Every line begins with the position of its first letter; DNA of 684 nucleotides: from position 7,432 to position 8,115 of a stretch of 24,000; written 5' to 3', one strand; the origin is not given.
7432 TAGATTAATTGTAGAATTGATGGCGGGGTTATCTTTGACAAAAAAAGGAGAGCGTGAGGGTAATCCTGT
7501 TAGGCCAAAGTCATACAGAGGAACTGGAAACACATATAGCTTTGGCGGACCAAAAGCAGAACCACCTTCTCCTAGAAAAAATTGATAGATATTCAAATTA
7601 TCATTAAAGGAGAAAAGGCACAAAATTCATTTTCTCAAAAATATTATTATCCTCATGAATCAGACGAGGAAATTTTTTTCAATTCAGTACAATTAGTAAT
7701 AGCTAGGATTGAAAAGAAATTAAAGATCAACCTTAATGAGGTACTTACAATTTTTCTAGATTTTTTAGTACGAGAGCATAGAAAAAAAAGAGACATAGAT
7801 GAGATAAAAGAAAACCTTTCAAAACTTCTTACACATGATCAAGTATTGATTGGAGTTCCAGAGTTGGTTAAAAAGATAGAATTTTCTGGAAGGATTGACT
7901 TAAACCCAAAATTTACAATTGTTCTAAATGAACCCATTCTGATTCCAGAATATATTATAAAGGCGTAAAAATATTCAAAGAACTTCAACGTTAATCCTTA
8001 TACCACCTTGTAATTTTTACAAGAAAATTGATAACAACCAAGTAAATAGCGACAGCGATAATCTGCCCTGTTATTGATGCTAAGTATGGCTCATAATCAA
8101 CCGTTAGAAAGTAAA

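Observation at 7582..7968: Second, highly divergent urease gamma-subunit (UreA)-like ORF whose start overlaps the stop of the ureohydrolase gene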

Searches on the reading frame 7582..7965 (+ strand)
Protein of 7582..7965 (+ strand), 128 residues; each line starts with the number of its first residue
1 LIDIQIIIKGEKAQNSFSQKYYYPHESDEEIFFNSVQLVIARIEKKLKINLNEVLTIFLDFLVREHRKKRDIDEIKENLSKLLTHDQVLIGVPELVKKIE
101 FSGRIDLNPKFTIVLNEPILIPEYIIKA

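Call 4: search_protein_families(library=pfam, proteins=[window:7582-7965:+], max_evalue=1)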
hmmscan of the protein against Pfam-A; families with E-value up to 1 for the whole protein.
seq(128 aa): 2 families
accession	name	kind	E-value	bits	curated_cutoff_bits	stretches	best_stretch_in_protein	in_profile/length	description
PF00547.23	Urease_gamma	-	3.2e-07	31.1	23.9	1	23-106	4-87/99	Urease, gamma subunit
PF12636.12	DUF3781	-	0.86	10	27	1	36-57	10-31/72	Protein of unknown function (DUF3781)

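Call 5: search_protein_families(library=ncbifam, proteins=[window:7582-7965:+], max_evalue=1)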
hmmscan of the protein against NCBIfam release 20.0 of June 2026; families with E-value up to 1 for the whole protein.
seq(128 aa): 6 families
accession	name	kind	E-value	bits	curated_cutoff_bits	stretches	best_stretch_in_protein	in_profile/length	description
NF009712.0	PRK13241.1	equivalog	7.1e-10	38.7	123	1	24-102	5-83/100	urease subunit gamma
NF009671.0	PRK13192.1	subfamily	2.3e-09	36.9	243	1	24-110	5-91/231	bifunctional urease subunit gamma/beta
TIGR00193.1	urease_gam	equivalog_domain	1.2e-07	31.9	82.3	1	24-102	5-83/102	urease subunit gamma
NF010592.0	PRK13986.1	equivalog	0.0016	18.1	353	1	24-102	5-84/238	urease subunit alpha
NF050799.1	TA_anti_VapB_Sulfo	equivalog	0.0078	16.8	60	1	45-83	15-53/69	type II toxin-antitoxin system VapB family antitoxin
NF008587.1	PRK11552.1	equivalog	0.023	14.4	365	1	12-89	36-111/213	transcriptional regulator CecR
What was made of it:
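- It fails the NCBIfam UreA equivalog cut-offs (38.7 against 123 bits; 31.9 against 82.3; call 5).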

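Call 7: find_homologous_proteins(query=window:7582-7965:+, max_evalue=0.001)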
Query seq(128 aa) (128 aa): 75 proteins with E <= 0.001 among 87 candidates.
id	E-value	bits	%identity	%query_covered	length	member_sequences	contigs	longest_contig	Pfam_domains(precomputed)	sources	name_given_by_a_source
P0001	9.3e-73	260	99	100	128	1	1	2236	PF00547.24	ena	-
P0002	4.9e-72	257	98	100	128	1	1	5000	PF00547.24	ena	-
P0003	2.0e-71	255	98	100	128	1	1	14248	PF00547.24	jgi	-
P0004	1.4e-70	253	96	100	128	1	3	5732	PF00547.24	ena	-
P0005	3.4e-70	251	96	100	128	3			PF00547.24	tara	tara:strand:+ start:24 stop:410 length:387 start_codon:yes stop_codon:yes gene_type:complete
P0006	6.4e-70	251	95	100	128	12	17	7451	PF00547.24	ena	-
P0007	2.0e-69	249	95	100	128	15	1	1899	PF00547.24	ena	-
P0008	7.9e-69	247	94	100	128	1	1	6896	PF00547.24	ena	-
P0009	1.3e-68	246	94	100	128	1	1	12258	PF00547.24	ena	-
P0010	1.6e-68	246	94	100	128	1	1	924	PF00547.24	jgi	-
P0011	1.9e-68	246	94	100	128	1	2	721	PF00547.24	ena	-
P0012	1.9e-68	246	94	100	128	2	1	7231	PF00547.24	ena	-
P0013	7.0e-68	244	94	100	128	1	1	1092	PF00547.24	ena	-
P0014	2.5e-67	242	93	100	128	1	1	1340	PF00547.24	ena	-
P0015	4.1e-67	242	91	100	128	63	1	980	PF00547.24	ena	-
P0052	4.6e-62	225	84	100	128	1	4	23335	PF00547.24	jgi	-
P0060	2.1e-61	223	84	100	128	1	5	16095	PF00547.24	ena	-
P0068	5.3e-52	193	73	100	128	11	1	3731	PF00547.24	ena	-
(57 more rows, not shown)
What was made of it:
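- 75 marine clusters, nearly all exactly 128 aa (call 7).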

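Call 10: find_related_loci(query=A1, collection=genome_contigs, flank=8000)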
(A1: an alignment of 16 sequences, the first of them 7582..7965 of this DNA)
Query A1 (128 aa) in genome_contigs; peptide patterns used: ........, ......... (x = any residue, [..] = any of these).
44 stretches matched a pattern, but none encodes a relative of the query by tblastn (E <= 1e-3).
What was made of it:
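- Tried and rejected: The first genome_contigs scan used marine-clade peptides and found no relative (call 10).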

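Call 11: find_encoding_contigs(protein=P0052, flank=10000, max_places=4)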
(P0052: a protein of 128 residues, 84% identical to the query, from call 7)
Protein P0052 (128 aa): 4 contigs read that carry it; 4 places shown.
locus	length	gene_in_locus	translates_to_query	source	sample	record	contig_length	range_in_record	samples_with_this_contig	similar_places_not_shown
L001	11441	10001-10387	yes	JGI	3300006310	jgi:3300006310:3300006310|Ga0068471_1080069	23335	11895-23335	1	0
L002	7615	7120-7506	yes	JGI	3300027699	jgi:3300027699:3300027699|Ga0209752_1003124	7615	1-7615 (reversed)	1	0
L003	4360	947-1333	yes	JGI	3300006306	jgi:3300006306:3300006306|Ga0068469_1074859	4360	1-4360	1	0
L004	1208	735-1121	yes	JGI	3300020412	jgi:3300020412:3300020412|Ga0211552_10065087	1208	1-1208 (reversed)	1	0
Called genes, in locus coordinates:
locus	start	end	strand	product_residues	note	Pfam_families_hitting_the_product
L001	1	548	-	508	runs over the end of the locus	PF11794:HpaB_N, PF03241:HpaB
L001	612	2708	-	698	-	PF02629:CoA_binding, PF13380:CoA_binding_2, PF13607:Succ_CoA_lig, PF19045:Ligase_CoA_2 (weak), PF13549:ATP-grasp_5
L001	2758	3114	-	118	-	PF00075:RNase_H, PF13456:RVT_3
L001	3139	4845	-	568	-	PF00118:Cpn60_TCP1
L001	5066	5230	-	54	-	-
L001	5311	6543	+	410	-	-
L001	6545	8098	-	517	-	PF00474:SSF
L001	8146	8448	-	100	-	-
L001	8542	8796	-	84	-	-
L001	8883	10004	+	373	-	PF00491:Arginase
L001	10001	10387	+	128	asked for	PF00547:Urease_gamma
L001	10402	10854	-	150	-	-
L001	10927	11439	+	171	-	?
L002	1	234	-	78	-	?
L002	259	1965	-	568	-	PF00118:Cpn60_TCP1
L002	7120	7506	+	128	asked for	PF00547:Urease_gamma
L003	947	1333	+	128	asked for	PF00547:Urease_gamma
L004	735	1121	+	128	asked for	PF00547:Urease_gamma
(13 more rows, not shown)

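Call 12: find_encoding_contigs(protein=P0068, flank=10000, max_places=4)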
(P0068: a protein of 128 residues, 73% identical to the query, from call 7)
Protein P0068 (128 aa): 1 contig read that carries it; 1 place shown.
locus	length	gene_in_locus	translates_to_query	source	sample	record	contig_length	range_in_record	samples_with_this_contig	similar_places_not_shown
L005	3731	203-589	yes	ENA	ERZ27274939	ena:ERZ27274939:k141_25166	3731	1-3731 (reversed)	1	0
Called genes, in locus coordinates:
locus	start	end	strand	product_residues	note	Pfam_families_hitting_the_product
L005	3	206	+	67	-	?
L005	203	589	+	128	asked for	PF00547:Urease_gamma (weak)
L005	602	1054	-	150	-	-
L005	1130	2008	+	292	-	PF04055:Radical_SAM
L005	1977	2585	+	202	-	PF01994:Trm56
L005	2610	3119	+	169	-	PF02002:TFIIE_alpha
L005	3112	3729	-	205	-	?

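Call 13: find_encoding_contigs(protein=P0060, flank=10000, max_places=4)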
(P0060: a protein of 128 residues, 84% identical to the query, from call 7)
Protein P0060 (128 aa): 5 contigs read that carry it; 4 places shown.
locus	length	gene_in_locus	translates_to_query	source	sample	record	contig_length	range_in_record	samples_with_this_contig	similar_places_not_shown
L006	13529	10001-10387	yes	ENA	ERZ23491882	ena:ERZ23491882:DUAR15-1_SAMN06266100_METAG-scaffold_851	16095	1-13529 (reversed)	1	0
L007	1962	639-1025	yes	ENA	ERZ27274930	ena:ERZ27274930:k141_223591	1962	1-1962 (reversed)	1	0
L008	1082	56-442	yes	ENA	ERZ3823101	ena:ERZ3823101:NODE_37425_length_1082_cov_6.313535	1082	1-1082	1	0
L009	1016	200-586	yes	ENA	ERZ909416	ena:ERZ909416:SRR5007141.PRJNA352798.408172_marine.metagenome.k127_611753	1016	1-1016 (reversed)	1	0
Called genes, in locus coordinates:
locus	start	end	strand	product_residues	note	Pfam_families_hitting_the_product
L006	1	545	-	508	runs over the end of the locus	PF11794:HpaB_N, PF03241:HpaB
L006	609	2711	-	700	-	PF02629:CoA_binding (weak), PF13380:CoA_binding_2, PF13607:Succ_CoA_lig, PF19045:Ligase_CoA_2 (weak), PF13549:ATP-grasp_5, PF08442:ATP-grasp_2 (faint)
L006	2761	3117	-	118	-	PF00075:RNase_H, PF13456:RVT_3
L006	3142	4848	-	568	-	PF00118:Cpn60_TCP1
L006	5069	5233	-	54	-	-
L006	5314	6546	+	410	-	-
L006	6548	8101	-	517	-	PF00474:SSF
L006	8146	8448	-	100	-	-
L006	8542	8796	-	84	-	-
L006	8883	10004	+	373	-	PF00491:Arginase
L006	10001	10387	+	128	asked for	PF00547:Urease_gamma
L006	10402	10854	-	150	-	-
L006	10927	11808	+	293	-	PF04055:Radical_SAM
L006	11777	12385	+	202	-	PF01994:Trm56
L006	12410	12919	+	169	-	PF02002:TFIIE_alpha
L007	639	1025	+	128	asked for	PF00547:Urease_gamma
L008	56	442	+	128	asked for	PF00547:Urease_gamma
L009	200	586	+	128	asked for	PF00547:Urease_gamma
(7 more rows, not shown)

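Call 18: find_related_loci(query=A1, collection=metagenome_contigs, flank=8000)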
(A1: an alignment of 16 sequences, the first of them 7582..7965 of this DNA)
Query A1 (128 aa) in metagenome_contigs; peptide patterns used: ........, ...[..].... (x = any residue, [..] = any of these).
336 stretches matched a pattern; 15 encode a relative of the query (tblastn E <= 1e-3); 15 distinct loci.
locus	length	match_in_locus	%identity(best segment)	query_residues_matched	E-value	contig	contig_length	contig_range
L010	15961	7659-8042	99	1-128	2e-80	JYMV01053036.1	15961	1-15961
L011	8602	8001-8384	99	1-128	2e-80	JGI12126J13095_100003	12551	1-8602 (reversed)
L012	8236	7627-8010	99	1-128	2e-80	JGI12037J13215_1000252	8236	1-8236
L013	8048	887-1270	91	1-128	1e-73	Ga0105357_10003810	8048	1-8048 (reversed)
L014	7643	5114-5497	87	1-128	4e-71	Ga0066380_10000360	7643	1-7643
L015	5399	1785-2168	87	1-128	4e-71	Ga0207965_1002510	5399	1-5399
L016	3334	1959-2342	84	1-128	1e-69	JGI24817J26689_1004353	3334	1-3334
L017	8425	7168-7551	84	1-128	5e-69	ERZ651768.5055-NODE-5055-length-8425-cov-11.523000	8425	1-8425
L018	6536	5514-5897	84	1-128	5e-69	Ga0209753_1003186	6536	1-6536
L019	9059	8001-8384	76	1-128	2e-61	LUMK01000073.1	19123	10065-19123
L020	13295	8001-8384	76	1-128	2e-61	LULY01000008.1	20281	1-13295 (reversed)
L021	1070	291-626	73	1-128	1e-57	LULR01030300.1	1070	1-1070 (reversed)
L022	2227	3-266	100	41-128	3e-53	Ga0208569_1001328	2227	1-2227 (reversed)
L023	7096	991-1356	69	1-122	1e-50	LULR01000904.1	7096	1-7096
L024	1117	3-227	89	54-128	2e-42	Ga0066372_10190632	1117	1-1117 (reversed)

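Call 20: search_protein_representatives(alignment_id=A1)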
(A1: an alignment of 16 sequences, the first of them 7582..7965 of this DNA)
Query: 16 sequences, 128 profile positions. Proteins with E-value up to 0.001 (for the whole library): 96; up to 1e-10: 51; up to 1e-30: 1. The best 96 are listed.
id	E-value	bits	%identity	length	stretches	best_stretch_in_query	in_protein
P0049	1.2e-73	261.1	-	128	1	1-128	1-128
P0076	3.1e-29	117.5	-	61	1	1-61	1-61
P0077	2.6e-24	101.6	-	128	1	1-127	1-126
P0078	3.0e-23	98.2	-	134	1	1-126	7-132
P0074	4.3e-23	97.7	-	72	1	1-53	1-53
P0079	1.1e-22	96.4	-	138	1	1-126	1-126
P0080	1.4e-21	92.8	-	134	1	1-127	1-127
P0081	2.2e-20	88.9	-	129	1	1-122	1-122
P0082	2.5e-20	88.7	-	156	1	4-122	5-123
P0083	3.1e-20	88.4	-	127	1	1-126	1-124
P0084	6.6e-20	87.4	-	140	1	1-119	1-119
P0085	7.1e-20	87.3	-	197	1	4-122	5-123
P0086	1.6e-19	86.1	-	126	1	4-127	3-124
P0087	6.0e-19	84.3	-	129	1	1-119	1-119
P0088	8.0e-19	83.9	-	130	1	1-126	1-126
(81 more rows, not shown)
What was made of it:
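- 96 clusters at 50% identity found by exhaustive HMMER search (call 20).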

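Call 22: predict_structure(alignment_id=A1)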
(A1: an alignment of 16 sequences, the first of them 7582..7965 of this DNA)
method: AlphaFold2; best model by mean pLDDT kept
length: 128 residues; sequences in the alignment: 16
mean_pLDDT: 49.1   pTM: 0.37
mean pLDDT of the five models: 49.1, 43.8, 41.7, 35.6, 35.2
residues with pLDDT >= 90: 0; 70-90: 0; 50-70: 51; < 50: 77
segments of 3 or more residues with pLDDT < 50: 1-26, 46-49, 83-128
pLDDT, mean of each block of 10 residues (from residue 1): 44 42 50 61 53 60 62 62 46 44 40 42 29
secondary structure, 60 per line:
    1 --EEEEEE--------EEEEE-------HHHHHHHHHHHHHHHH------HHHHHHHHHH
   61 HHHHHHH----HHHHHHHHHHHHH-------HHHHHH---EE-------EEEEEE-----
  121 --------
elements in order: E3-8 E17-21 H29-44 H51-67 H72-84 H92-97 E110-115
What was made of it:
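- Tried and rejected: AF2 with only the 16 marine sequences gave pLDDT 49 and was discarded (call 22).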

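Call 24: find_homologous_proteins(query=A2, max_evalue=0.001)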
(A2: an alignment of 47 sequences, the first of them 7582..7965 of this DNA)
Query A2 (47 sequences) (128 aa, profile of the alignment): 735 proteins with E <= 0.001 among 5552 candidates; the best 120 are listed.
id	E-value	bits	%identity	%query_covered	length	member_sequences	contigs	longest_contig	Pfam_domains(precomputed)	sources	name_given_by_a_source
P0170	4.5e-50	186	41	100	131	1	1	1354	PF00547.24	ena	-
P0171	5.6e-50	186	40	100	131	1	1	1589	PF00547.24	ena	-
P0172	6.6e-50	186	39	100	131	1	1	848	PF00547.24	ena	-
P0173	8.8e-50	185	37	100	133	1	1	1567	PF00547.24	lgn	-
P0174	9.5e-50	185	40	100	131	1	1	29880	PF00547.24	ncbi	ncbi:MAG TPA: urease subunit gamma [Nitrososphaera sp.]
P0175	1.2e-49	185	41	100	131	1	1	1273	PF00547.24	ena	-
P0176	1.2e-49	185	38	100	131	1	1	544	PF00547.24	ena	-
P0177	1.4e-49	185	41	100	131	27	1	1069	PF00547.24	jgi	-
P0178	1.4e-49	185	38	100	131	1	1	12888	PF00547.24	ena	-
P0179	1.5e-49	185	39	100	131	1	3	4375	PF00547.24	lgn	-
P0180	1.6e-49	185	39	98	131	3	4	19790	PF00547.24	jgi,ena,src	jgi:urease subunit gamma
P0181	1.6e-49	185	39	100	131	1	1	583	PF00547.24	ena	-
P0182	2.4e-49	184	40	100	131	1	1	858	PF00547.24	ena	-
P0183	2.4e-49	184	40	100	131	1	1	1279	PF00547.24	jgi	jgi:urease subunit gamma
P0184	2.6e-49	184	40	98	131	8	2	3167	PF00547.24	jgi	jgi:urease gamma subunit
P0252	2.5e-47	178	40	98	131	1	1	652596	PF00547.24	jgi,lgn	jgi:urease subunit gamma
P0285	2.1e-46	175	39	99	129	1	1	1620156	PF00547.24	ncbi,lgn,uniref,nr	ncbi:urease subunit gamma [Candidatus Nitrosotenuis cloacae]|uniref:Uncharacterized protein n=1 Tax=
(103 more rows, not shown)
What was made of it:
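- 7582..7968 (+): Gamma-like (UreA-fold) ORF, 128 aa, TTG start, TAA stop. The wider family holds 735 clusters at 90% identity (call 24).
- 735 clusters at 90% identity (call 24).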

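Call 25: find_encoding_contigs(protein=P0285, flank=10000, max_places=2)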
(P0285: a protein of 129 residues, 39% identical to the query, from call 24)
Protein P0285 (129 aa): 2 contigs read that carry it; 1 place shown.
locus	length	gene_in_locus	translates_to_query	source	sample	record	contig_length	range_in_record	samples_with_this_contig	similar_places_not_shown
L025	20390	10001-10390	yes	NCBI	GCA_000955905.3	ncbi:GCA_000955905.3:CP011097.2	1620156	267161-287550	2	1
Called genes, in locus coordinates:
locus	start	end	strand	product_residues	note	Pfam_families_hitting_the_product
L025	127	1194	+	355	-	PF01916:DS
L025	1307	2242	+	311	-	PF01916:DS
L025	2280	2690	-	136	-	PF00582:Usp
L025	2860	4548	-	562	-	PF00118:Cpn60_TCP1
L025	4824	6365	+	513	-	PF00474:SSF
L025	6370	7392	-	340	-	-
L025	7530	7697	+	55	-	-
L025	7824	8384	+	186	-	-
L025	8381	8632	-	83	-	-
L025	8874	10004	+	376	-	PF00491:Arginase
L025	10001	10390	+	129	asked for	PF00547:Urease_gamma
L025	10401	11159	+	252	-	PF03824:NicO (weak)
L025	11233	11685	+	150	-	-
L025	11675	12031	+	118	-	PF00075:RNase_H, PF13456:RVT_3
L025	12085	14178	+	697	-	PF02629:CoA_binding, PF13380:CoA_binding_2, PF13607:Succ_CoA_lig, PF19045:Ligase_CoA_2, PF13549:ATP-grasp_5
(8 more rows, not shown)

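Call 26: find_encoding_contigs(protein=P0174, flank=10000, max_places=2)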
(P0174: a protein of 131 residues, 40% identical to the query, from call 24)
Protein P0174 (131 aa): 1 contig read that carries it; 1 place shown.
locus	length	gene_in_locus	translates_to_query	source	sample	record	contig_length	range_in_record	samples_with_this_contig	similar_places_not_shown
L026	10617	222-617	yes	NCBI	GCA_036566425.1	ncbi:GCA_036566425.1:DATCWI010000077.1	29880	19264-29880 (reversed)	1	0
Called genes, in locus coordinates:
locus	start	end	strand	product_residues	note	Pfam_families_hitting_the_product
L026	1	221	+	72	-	?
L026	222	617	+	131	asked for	PF00547:Urease_gamma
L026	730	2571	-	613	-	PF00118:Cpn60_TCP1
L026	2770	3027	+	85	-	-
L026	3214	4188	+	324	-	PF01916:DS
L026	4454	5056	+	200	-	-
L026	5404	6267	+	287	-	PF02195:ParB_N, PF17762:HTH_ParB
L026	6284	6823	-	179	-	-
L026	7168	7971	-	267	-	PF03824:NicO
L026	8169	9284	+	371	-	PF03253:UT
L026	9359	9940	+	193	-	-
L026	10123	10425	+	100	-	PF00547:Urease_gamma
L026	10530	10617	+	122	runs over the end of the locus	PF00699:Urease_beta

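Call 27: find_encoding_contigs(protein=P0252, flank=10000, max_places=2)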
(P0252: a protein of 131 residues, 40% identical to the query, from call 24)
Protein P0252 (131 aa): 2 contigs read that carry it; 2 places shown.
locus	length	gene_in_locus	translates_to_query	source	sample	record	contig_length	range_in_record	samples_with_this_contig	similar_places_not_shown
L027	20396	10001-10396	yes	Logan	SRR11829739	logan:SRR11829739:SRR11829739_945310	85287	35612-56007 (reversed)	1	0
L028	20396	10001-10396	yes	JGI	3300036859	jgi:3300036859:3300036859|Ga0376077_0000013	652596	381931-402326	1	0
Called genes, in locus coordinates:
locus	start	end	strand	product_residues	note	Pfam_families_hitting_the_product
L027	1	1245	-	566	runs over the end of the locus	PF00118:Cpn60_TCP1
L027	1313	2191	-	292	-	PF01774:UreD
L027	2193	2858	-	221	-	PF03308:MeaB (faint), PF02492:cobW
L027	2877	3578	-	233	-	PF01730:UreF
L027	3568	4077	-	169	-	PF02814:UreE_N, PF05194:UreE_C (weak)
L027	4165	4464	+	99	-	PF00547:Urease_gamma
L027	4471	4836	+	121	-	PF00699:Urease_beta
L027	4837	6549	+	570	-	PF00449:Urease_alpha, PF07969:Amidohydro_3 (faint), PF01979:Amidohydro_1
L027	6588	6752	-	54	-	-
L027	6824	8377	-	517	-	PF00474:SSF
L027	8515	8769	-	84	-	-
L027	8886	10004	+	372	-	PF00491:Arginase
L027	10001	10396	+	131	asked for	PF00547:Urease_gamma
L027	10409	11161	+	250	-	-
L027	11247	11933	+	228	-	PF01040:UbiA (weak)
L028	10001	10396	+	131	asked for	PF00547:Urease_gamma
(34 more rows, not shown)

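Call 31: find_related_loci(query=A3, collection=genome_contigs, flank=10000)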
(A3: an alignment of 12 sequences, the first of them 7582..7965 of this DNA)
Query A3 (128 aa) in genome_contigs; peptide patterns used: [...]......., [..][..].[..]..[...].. (x = any residue, [..] = any of these).
292 stretches matched a pattern; 141 encode a relative of the query (tblastn E <= 1e-3); the best 80 are kept; 80 distinct loci.
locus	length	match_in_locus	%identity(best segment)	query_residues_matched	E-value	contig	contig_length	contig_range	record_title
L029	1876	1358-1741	45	1-128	1e-32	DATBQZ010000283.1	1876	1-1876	MAG TPA_asm: Candidatus Nitrosotenuis sp. isolate SMAG_U4116 k141_1183619, whole genome shotgun sequence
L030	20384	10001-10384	42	1-128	1e-30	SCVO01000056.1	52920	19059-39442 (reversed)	MAG: Candidatus Nitrosotenuis sp. isolate GW928_bin.17 GW928_bin.17-19026, whole genome shotgun sequence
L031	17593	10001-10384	39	1-128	2e-29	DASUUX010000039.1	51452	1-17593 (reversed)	MAG TPA_asm: Nitrososphaera sp. isolate SMAG_U1800 k141_1312225, whole genome shotgun sequence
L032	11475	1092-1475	43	1-128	1e-29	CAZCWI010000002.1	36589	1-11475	MAG TPA_asm: uncultured Candidatus Nitrosotenuis sp. isolate binchicken_co125_1171 genome assembly, contig: NODE_2247_le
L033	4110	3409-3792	38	1-128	6e-29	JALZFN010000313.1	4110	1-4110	MAG: Thermoproteota archaeon isolate NAD bin11 SC8819-21_k127_2000197, whole genome shotgun sequence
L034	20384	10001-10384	34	1-128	1e-28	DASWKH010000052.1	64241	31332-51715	MAG TPA_asm: Candidatus Nitrosotenuis sp. isolate SMAG_U2917 k141_2715853, whole genome shotgun sequence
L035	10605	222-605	40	1-128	1e-28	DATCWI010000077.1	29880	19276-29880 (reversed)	MAG TPA_asm: Nitrososphaera sp. isolate SMAG_U7407 k141_230566, whole genome shotgun sequence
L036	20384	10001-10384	43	1-128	1e-28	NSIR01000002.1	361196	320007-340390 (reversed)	MAG: Nitrosarchaeum sp. isolate Baikal-G1 Nitrosoarchaeum-Baikal-G1-C2, whole genome shotgun sequence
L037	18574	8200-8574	40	1-126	3e-28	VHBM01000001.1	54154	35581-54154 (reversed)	MAG: Thaumarchaeota archaeon isolate K_Offshore_80m_m1_039 K_Offshore_80m_m1_039_Ga0194132_10001134, whole genome shotgu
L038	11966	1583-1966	41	1-128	4e-28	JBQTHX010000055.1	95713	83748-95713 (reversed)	MAG: Nitrosopumilaceae archaeon isolate SAW134 c_000000007385, whole genome shotgun sequence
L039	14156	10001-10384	41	1-128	2e-28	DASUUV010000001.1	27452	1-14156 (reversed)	MAG TPA_asm: Nitrososphaera sp. isolate SMAG_U1798 k141_777562, whole genome shotgun sequence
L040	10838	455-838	42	1-128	2e-28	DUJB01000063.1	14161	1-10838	MAG TPA_asm: Nitrosopumilaceae archaeon isolate UBA8516 contig_2088, whole genome shotgun sequence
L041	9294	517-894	43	1-126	4e-28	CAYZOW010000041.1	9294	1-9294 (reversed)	MAG TPA_asm: uncultured Nitrosopumilaceae archaeon isolate SRP119689_co1_95 genome assembly, contig: NODE_11580_length_9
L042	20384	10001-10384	42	1-128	6e-28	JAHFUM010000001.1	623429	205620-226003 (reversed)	MAG: Nitrosarchaeum sp. isolate nzgw8 NODE_6_length_623430_cov_20.046341, whole genome shotgun sequence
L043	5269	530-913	43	1-128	9e-28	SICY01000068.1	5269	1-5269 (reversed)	MAG: Nitrosarchaeum sp. isolate Baikal-deep-G180 Nit-sp-BA1250m-C74, whole genome shotgun sequence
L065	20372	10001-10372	40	1-126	5e-25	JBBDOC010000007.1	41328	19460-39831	MAG: Nitrosopumilaceae archaeon isolate LejiaB_36_11 Lejia_B_1141_length_41328_cov_7, whole genome shotgun sequence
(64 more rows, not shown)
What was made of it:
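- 141 GTDB species, all Nitrososphaeria (call 31).
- Tried and rejected: Alignment A3 worked (call 31).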
